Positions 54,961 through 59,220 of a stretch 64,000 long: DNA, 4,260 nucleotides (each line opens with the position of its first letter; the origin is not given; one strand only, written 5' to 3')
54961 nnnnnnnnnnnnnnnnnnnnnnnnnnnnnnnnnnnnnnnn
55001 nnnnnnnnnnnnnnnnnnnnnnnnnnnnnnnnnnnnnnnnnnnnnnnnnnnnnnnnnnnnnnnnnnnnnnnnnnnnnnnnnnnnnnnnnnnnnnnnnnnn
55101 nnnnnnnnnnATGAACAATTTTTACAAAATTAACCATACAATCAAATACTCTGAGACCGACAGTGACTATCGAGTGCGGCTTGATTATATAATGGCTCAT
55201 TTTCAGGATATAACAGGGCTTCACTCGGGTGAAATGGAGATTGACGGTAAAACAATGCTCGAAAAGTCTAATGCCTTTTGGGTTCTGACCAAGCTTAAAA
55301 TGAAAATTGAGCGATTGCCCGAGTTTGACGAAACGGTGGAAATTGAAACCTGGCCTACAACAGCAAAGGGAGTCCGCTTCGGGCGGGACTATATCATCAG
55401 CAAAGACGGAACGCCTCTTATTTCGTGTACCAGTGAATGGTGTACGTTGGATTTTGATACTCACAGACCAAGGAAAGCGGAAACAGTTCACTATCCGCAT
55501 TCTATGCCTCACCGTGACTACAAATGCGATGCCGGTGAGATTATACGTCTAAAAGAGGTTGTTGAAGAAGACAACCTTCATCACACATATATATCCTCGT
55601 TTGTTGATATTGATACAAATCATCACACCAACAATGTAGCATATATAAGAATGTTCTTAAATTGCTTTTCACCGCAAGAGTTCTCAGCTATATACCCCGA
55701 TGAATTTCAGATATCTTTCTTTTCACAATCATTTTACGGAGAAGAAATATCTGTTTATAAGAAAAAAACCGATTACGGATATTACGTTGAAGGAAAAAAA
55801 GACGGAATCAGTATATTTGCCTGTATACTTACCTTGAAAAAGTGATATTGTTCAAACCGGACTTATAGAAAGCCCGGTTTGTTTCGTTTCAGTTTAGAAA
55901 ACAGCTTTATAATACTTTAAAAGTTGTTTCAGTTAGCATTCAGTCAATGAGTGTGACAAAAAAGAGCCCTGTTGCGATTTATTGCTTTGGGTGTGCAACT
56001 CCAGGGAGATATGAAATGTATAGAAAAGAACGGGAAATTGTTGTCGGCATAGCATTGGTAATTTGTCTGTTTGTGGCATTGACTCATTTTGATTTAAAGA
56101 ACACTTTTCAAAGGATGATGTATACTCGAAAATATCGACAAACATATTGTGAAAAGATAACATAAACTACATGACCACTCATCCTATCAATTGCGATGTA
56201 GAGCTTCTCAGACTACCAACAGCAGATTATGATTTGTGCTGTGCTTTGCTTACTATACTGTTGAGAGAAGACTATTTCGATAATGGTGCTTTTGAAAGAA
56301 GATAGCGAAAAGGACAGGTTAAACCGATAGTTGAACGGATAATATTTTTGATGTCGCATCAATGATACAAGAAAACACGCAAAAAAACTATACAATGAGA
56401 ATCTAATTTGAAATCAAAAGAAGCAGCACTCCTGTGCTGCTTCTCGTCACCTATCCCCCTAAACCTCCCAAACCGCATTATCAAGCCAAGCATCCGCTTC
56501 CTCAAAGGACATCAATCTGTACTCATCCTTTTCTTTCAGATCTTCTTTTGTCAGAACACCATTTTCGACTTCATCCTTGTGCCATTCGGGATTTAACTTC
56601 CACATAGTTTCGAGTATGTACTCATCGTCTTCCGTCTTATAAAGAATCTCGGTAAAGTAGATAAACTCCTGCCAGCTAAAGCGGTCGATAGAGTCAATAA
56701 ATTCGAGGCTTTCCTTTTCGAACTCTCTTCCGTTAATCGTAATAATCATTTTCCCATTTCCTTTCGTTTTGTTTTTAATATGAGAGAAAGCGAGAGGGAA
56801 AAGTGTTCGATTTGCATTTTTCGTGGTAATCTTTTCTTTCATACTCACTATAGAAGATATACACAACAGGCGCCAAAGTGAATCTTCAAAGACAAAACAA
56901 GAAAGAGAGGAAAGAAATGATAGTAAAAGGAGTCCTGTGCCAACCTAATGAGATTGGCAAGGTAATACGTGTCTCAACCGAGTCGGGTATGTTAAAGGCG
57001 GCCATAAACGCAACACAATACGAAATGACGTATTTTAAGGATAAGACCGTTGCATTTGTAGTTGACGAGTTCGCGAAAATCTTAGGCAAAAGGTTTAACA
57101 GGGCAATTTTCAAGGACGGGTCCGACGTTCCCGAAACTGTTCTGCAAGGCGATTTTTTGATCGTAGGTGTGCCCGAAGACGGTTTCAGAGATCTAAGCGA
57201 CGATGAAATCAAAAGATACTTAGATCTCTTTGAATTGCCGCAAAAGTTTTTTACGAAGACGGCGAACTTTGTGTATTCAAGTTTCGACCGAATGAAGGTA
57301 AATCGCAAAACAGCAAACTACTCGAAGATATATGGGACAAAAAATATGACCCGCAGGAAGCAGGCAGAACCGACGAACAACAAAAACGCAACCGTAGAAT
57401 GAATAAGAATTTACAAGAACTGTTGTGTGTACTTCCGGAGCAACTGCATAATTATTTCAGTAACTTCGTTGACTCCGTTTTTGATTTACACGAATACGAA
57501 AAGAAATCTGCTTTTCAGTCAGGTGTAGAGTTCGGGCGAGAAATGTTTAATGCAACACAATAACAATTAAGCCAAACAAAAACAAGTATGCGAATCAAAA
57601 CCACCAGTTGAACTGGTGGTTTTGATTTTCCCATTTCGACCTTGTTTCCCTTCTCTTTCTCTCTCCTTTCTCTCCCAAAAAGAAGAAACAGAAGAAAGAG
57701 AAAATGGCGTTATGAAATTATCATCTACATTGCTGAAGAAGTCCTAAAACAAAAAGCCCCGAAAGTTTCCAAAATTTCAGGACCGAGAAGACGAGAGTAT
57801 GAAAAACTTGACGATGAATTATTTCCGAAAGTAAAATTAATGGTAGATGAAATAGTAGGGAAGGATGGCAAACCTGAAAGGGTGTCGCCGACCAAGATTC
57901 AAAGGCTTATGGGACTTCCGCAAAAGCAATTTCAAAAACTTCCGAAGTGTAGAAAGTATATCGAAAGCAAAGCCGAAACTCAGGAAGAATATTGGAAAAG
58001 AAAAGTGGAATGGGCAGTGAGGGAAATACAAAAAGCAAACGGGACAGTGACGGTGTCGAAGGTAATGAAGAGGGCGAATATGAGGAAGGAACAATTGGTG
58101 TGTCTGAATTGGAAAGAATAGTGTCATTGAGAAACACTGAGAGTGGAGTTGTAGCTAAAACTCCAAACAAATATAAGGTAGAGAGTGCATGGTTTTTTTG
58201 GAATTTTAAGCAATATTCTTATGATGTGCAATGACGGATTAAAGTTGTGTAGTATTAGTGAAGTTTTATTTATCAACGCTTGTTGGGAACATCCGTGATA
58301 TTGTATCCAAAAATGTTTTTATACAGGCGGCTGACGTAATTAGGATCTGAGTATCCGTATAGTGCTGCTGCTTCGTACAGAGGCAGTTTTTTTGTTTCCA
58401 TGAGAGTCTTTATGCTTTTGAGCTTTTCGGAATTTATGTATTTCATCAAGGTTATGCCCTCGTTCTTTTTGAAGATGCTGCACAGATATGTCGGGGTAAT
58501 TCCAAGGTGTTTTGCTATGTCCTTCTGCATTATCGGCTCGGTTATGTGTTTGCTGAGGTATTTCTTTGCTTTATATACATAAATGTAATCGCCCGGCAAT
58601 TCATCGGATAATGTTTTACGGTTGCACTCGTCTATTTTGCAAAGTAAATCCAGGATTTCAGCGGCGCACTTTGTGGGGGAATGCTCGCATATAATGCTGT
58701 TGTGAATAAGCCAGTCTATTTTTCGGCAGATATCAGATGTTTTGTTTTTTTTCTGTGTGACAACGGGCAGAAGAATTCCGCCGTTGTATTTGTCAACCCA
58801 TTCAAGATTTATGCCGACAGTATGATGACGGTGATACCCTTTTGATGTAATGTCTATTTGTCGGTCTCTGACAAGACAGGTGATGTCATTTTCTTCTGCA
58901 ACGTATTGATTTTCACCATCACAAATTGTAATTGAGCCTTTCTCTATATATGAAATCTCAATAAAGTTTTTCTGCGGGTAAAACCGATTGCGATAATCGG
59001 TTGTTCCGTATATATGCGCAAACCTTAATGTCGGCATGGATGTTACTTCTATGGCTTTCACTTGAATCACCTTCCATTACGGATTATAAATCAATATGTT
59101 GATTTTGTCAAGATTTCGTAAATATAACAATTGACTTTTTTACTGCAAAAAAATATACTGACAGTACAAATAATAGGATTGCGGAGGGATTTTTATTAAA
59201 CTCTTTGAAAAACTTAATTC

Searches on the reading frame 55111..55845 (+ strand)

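Call 19: search_protein_families(library=pfam, proteins=[window:55111-55845:+])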
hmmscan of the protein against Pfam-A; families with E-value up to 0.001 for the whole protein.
window:55111-55845:+ (244 aa): 2 families
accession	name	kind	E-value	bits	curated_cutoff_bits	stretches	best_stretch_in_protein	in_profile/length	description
PF01643.23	Acyl-ACP_TE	-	9.5e-24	84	23.7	1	4-122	3-122/131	Acyl-ACP thioesterase N-terminal domain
PF20791.3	Acyl-ACP_TE_C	-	1.2e-06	29.1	21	1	154-218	6-70/101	Acyl-ACP thioesterase C-terminal domain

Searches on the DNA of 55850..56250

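Call 67: search_rna_families(source=window, start=55850, end=56250, threshold=evalue, max_evalue=10)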
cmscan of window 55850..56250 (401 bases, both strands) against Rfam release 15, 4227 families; matches with E-value up to 10: 3.
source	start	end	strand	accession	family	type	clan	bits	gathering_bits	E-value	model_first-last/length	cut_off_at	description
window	55852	55897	+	RF01096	PK-HAV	Cis-reg;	-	19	50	9.4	1-56/56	no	HepA virus 3'-terminal pseudoknot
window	55850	55929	-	RF02450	ncr1175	Gene; sRNA;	-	13.4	60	8.5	1-110/110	no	Bacillus sRNA ncr1175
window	55850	55929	-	RF00628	RgsA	Gene; sRNA;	-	12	88.4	1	1-170/194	3'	RgsA sRNA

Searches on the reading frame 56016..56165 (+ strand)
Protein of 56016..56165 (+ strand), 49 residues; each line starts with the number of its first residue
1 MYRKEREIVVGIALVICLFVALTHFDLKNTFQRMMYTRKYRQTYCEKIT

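Call 7: search_protein_families(library=pfam, proteins=[window:56016-56165:+])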
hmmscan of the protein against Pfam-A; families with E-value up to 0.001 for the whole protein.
window:56016-56165:+ (49 aa): 0 families

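Call 69: find_homologous_proteins(query=window:56016-56162:+, max_evalue=1)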
Query seq(49 aa): no candidate shares three 5-residue words with the query. No homologue found.
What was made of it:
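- Tried and rejected: No homologue (call 69).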

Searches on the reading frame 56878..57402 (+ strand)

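Call 19: search_protein_families(library=pfam, proteins=[window:56878-57402:+])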
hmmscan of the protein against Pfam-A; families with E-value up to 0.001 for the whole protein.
window:56878-57402:+ (174 aa): 1 family
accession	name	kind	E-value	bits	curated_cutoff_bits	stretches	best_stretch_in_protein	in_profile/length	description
PF12957.13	DUF3846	-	5.3e-12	46.3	27.5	1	18-118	3-102/103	Domain of unknown function (DUF3846)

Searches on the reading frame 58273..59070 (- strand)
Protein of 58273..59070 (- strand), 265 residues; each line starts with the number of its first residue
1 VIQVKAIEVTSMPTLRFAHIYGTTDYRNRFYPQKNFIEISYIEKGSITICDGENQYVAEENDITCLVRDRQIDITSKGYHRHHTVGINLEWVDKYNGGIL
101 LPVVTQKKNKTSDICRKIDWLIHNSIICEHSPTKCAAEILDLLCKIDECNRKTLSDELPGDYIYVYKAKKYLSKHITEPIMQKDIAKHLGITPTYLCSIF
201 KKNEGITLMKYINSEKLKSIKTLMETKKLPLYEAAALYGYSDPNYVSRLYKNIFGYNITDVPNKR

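Call 19: search_protein_families(library=pfam, proteins=[window:58273-59070:-])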
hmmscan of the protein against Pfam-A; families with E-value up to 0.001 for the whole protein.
window:58273-59070:- (265 aa): 2 families
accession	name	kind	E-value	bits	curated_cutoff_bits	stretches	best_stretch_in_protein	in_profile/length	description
PF12833.13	HTH_18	-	1.1e-12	48.5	33.6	1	185-259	1-75/80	Helix-turn-helix domain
PF00165.29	HTH_AraC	-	9.1e-10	38.9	26.6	0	183-213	12-42/42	Bacterial regulatory helix-turn-helix proteins, AraC family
